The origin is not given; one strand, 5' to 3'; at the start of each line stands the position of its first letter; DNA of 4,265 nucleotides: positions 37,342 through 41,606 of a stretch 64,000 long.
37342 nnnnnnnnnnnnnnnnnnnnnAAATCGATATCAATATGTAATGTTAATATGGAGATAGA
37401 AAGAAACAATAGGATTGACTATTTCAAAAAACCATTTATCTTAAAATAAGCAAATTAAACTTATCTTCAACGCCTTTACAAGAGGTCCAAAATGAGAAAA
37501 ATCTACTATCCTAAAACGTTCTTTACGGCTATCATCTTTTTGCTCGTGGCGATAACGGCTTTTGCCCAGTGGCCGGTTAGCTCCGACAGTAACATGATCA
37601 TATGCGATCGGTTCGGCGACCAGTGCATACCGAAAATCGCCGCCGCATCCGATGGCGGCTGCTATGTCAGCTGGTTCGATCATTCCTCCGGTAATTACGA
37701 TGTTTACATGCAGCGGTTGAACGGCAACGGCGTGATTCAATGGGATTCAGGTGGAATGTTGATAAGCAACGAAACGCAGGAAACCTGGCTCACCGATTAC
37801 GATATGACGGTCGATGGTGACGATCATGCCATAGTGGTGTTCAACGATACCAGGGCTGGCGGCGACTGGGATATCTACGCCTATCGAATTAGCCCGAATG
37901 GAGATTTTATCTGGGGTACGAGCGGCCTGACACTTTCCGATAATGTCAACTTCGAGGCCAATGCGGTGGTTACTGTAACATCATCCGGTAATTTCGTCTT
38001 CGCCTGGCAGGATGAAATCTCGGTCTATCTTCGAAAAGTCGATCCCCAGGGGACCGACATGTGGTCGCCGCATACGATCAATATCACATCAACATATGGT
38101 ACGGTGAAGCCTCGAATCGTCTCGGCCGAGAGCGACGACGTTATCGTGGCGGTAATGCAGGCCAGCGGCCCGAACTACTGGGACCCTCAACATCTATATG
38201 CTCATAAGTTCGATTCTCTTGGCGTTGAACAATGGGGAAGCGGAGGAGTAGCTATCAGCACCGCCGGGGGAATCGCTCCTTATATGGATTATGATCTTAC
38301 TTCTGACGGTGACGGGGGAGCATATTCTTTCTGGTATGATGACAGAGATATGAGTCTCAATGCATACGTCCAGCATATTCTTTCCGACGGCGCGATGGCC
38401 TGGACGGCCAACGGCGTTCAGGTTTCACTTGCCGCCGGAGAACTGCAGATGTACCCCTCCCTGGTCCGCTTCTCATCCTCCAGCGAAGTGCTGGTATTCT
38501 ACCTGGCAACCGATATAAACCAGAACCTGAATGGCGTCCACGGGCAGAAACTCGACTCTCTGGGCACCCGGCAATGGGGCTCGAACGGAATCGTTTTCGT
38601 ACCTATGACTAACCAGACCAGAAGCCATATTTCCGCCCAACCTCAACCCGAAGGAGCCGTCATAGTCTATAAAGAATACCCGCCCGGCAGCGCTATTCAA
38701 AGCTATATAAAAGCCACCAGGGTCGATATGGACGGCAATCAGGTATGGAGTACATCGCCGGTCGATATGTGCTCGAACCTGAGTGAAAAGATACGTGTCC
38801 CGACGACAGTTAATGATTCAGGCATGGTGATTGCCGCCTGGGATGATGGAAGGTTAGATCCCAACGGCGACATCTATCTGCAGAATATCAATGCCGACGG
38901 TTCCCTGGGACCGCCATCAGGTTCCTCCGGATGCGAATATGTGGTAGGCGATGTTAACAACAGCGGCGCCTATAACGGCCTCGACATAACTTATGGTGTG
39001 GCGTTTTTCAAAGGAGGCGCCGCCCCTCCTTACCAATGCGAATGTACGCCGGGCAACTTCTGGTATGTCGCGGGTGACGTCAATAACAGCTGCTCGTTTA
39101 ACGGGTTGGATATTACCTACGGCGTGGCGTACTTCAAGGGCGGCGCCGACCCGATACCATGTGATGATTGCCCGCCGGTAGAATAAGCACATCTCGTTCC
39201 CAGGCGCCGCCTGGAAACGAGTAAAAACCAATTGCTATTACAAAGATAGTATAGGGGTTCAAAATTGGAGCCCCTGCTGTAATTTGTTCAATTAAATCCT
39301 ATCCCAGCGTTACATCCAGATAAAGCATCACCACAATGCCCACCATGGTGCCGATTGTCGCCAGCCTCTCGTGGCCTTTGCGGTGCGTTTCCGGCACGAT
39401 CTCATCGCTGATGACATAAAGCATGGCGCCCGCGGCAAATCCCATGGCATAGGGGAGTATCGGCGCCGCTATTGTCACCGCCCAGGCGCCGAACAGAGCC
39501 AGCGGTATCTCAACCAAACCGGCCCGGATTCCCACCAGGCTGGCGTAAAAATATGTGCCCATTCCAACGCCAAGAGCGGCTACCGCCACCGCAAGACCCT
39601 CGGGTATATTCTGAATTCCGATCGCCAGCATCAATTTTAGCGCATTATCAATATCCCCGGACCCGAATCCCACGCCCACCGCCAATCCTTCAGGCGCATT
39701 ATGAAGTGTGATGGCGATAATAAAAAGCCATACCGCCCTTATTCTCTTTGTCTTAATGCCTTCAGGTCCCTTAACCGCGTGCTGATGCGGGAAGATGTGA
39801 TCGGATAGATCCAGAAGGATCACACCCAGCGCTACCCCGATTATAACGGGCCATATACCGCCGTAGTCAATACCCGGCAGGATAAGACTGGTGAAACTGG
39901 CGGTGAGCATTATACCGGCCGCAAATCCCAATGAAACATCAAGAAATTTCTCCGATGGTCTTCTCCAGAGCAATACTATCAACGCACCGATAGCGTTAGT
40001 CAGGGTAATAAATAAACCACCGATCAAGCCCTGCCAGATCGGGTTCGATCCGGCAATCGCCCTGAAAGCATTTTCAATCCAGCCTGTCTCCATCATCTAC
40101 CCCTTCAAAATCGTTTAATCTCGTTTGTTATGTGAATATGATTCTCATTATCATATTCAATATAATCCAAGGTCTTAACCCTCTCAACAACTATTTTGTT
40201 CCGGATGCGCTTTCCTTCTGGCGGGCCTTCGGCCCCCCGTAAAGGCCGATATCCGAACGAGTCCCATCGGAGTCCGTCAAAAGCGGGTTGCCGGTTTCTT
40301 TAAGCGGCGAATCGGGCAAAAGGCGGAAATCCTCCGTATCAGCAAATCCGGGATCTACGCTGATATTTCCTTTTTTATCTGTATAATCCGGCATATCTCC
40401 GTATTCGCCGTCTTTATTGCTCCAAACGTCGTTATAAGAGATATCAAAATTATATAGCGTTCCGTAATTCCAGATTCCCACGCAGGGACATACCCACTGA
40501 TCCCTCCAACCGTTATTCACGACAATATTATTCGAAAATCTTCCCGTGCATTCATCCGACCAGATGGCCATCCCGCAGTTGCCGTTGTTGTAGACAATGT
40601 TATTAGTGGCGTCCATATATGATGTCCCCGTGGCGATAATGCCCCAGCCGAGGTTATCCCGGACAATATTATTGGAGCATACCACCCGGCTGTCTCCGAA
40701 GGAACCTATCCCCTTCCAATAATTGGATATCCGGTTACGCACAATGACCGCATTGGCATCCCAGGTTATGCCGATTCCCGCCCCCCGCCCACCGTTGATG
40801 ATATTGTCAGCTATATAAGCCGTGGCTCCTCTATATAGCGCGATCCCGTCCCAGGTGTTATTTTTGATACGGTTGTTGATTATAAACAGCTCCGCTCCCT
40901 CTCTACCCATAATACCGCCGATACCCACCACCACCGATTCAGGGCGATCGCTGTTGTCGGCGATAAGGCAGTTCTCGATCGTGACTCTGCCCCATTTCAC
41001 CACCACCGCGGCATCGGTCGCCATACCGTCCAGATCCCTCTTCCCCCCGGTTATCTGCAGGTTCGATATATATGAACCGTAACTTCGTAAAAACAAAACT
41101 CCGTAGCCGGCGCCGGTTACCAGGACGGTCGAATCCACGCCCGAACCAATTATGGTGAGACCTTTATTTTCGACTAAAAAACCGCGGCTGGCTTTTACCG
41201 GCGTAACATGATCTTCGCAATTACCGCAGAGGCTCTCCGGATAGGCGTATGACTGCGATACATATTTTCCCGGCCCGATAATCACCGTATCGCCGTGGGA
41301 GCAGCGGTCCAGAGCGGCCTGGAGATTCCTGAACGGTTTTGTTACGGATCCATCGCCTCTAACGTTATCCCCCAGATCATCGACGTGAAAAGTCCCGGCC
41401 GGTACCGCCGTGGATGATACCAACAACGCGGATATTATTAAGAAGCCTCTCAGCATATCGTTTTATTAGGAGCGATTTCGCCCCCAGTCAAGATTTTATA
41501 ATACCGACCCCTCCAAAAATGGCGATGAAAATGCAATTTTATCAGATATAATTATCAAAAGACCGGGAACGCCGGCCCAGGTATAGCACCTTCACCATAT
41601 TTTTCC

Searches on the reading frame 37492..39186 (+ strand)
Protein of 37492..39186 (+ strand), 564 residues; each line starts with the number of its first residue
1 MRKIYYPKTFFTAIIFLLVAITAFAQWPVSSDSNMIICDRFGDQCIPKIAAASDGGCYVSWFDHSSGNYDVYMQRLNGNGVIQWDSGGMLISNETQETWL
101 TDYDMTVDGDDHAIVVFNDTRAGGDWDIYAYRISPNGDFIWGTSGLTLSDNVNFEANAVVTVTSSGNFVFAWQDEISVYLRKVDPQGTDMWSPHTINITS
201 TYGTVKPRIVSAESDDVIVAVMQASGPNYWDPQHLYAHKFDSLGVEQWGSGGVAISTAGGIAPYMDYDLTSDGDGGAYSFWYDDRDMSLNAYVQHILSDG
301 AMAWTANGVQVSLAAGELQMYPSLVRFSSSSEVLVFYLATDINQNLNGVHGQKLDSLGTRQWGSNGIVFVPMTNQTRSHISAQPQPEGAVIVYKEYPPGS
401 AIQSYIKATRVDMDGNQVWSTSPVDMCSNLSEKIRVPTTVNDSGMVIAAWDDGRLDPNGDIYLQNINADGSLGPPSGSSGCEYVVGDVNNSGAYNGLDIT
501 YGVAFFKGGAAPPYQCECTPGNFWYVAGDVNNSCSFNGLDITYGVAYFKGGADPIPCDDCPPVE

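Call 3: search_protein_families(library=pfam, proteins=[window:37492-39186:+], max_evalue=1)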
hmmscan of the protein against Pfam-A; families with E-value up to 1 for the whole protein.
window:37492-39186:+ (564 aa): 2 families
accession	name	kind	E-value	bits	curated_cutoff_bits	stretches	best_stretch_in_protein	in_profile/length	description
PF17164.10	DUF5122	-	0.3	11.8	27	0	60-81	10-31/36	Domain of unknown function (DUF5122) beta-propeller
PF00404.24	Dockerin_1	-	0.79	10.4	22.9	0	486-499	2-15/57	Dockerin type I domain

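Call 4: search_protein_families(library=ncbifam, proteins=[window:37492-39186:+], max_evalue=1)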
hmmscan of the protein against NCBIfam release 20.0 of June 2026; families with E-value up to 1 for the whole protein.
window:37492-39186:+ (564 aa): 1 family
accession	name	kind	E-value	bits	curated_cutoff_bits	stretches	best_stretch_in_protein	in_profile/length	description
TIGR04275.1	beta_prop_Msarc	repeat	0.82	9.5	85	1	114-133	20-38/40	beta-propeller repeat protein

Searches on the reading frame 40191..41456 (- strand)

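Call 40: search_protein_families(library=pfam, proteins=[window:40191-41456:-], max_evalue=0.01)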
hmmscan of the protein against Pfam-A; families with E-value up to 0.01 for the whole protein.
window:40191-41456:- (421 aa): 3 families
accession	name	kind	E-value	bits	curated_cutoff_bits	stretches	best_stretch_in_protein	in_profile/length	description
PF13229.12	Beta_helix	-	1.5e-27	96.6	25.9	2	181-343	2-157/158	Right handed beta helix region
PF05048.19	NosD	-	1.3e-08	35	23.6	1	113-291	12-172/212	Periplasmic copper-binding protein (NosD)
PF12708.12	Pect-lyase_RHGA_epim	-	0.00036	20.8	27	1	32-250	9-212/213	Rhamnogalacturonase A/epimerase, pectate lyase-like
